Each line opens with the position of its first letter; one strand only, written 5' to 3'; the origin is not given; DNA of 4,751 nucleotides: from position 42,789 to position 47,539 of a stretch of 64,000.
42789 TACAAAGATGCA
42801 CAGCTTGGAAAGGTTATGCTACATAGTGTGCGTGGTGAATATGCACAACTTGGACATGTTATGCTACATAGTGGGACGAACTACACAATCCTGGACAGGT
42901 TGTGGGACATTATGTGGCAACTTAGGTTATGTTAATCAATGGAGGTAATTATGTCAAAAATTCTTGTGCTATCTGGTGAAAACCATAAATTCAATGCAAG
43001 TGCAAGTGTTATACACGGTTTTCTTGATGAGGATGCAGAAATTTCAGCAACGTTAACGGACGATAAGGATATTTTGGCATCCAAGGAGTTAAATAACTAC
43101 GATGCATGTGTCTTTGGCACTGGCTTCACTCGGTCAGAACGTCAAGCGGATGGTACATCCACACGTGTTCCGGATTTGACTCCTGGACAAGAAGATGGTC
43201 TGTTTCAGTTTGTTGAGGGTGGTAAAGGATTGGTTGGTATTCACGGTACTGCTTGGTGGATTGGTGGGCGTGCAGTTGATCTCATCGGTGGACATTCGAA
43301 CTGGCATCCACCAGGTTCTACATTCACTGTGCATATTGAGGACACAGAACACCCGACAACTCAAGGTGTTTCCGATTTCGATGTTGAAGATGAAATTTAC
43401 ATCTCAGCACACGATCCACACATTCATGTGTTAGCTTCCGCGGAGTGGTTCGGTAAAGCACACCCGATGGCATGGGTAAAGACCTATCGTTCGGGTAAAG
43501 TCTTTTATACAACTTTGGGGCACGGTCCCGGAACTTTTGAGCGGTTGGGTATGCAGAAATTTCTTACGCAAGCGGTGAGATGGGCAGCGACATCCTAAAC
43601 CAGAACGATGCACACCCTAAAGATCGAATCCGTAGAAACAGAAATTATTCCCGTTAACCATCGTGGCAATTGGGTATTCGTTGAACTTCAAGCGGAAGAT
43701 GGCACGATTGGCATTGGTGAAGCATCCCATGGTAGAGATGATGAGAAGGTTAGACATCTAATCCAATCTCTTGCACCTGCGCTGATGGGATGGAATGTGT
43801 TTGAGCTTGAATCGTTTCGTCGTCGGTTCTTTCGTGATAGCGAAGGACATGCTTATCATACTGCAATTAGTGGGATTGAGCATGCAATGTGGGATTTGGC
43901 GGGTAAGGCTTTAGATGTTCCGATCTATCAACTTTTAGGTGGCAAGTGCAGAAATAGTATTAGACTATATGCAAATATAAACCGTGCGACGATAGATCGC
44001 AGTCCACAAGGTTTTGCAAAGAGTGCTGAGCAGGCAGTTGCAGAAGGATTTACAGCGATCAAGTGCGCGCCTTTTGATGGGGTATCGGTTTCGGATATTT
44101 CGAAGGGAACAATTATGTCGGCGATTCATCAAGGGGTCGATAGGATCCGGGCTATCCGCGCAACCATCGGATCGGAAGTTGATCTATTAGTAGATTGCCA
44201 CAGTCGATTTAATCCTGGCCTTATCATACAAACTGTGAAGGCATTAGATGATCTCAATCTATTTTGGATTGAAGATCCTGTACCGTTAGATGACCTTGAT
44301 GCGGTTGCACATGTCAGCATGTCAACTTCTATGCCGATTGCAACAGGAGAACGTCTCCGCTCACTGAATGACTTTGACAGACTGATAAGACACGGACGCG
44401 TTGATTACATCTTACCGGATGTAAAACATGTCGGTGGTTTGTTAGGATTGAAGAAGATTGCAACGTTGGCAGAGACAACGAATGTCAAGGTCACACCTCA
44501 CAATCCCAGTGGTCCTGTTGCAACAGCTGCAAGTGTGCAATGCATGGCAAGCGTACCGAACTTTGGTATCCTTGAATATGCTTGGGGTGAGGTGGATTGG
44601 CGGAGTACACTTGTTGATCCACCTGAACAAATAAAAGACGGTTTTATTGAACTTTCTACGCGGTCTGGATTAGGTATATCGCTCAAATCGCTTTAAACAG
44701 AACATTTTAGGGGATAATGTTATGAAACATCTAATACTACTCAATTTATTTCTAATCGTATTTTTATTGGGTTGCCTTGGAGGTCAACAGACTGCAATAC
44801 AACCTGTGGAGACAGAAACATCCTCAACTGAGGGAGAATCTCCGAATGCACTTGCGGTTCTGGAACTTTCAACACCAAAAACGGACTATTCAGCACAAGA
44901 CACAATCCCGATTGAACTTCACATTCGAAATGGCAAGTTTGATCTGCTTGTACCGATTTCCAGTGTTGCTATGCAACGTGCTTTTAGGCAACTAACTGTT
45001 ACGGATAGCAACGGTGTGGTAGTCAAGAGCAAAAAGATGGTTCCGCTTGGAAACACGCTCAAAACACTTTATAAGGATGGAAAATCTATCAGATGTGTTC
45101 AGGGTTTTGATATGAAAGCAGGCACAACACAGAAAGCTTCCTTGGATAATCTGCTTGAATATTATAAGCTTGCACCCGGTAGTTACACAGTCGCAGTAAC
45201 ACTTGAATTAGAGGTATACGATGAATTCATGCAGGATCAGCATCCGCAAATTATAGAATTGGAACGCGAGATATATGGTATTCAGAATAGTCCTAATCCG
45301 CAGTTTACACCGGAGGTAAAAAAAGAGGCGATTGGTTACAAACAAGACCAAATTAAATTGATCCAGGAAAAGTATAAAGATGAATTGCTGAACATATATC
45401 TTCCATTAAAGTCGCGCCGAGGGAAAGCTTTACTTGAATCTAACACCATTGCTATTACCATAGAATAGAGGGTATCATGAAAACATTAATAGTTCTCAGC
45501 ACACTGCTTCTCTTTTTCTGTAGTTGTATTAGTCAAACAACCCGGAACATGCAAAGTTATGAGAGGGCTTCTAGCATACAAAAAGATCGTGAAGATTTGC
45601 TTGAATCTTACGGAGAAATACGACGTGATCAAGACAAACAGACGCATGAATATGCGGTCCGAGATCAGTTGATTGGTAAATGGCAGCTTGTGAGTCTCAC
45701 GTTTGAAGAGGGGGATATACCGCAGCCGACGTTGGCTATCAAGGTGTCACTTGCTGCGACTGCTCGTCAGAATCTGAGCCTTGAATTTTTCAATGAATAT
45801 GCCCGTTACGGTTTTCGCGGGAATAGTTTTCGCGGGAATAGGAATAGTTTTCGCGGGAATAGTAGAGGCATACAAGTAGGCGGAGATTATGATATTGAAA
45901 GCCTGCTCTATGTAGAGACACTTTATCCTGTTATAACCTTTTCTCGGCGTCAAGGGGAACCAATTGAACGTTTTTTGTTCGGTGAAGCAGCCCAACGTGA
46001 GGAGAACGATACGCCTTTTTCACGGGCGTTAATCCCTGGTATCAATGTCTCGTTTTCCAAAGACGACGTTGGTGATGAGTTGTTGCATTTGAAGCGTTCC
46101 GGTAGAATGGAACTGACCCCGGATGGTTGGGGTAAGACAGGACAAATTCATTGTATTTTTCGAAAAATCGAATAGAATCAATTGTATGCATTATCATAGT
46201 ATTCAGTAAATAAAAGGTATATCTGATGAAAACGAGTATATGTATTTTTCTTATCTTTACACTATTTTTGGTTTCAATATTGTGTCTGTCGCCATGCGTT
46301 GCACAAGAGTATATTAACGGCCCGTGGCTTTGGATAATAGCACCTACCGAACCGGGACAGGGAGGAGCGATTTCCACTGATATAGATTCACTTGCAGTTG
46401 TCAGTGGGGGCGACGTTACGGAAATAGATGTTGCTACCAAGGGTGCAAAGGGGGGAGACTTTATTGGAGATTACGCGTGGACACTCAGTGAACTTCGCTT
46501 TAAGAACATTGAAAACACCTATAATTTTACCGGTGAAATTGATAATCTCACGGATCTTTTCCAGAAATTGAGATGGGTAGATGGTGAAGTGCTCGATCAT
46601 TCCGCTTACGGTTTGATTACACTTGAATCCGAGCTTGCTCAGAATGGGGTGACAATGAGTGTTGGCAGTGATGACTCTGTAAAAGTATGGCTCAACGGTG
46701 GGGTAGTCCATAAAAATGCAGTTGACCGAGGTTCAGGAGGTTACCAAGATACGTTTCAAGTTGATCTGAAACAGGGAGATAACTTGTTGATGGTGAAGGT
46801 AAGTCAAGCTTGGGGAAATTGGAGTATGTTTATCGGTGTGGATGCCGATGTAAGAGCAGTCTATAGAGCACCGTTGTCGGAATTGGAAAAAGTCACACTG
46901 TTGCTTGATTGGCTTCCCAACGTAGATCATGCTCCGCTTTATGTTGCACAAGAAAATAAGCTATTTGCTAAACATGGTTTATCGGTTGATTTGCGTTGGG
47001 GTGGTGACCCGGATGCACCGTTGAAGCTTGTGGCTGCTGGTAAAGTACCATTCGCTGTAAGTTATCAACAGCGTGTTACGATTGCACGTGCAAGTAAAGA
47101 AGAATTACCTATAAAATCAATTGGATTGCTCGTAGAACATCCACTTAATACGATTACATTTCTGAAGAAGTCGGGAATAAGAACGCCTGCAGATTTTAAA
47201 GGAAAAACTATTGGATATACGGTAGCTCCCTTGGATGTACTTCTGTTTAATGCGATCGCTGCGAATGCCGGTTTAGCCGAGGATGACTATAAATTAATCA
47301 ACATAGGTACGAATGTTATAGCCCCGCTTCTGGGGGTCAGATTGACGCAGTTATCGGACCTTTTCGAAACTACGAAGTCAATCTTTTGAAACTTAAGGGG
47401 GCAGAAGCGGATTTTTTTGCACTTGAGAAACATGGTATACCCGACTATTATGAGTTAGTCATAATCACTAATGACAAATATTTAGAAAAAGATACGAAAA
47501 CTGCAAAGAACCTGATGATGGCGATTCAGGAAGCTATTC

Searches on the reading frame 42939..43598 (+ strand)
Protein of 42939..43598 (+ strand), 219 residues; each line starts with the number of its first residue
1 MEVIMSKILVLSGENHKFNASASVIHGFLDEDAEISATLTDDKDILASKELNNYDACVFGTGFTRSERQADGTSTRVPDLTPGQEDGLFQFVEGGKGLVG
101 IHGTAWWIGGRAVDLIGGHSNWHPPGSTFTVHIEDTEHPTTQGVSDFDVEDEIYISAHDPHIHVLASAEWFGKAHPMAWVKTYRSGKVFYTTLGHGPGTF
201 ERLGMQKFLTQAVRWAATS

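Call 83: search_protein_families(library=pfam, proteins=[window:42939-43598:+], max_evalue=0.0001)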
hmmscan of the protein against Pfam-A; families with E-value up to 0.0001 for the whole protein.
window:42939-43598:+ (219 aa): 1 family
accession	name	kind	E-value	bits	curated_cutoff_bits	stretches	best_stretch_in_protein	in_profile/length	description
PF06283.17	ThuA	-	5.1e-37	128.6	33.4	1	7-216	1-209/209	Trehalose utilisation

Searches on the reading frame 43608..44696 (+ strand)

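Call 83: search_protein_families(library=pfam, proteins=[window:43608-44696:+], max_evalue=0.0001)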
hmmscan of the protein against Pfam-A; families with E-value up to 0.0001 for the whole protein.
window:43608-44696:+ (362 aa): 2 families
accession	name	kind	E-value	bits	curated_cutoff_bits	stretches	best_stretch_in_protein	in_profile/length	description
PF13378.12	MR_MLE_C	-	2.2e-60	204.5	29.4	1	136-360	2-216/219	Enolase C-terminal domain-like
PF02746.21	MR_MLE_N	-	1.8e-15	57.6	22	1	18-111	24-117/117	Mandelate racemase / muconate lactonizing enzyme, N-terminal domain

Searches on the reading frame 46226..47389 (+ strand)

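Call 83: search_protein_families(library=pfam, proteins=[window:46226-47389:+], max_evalue=0.0001)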
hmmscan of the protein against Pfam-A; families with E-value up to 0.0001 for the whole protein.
window:46226-47389:+ (387 aa): 1 family
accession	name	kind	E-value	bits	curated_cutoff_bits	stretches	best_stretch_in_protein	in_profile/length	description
PF09084.16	NMT1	-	3.4e-36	125.6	20.5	1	232-369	1-137/216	NMT1/THI5 like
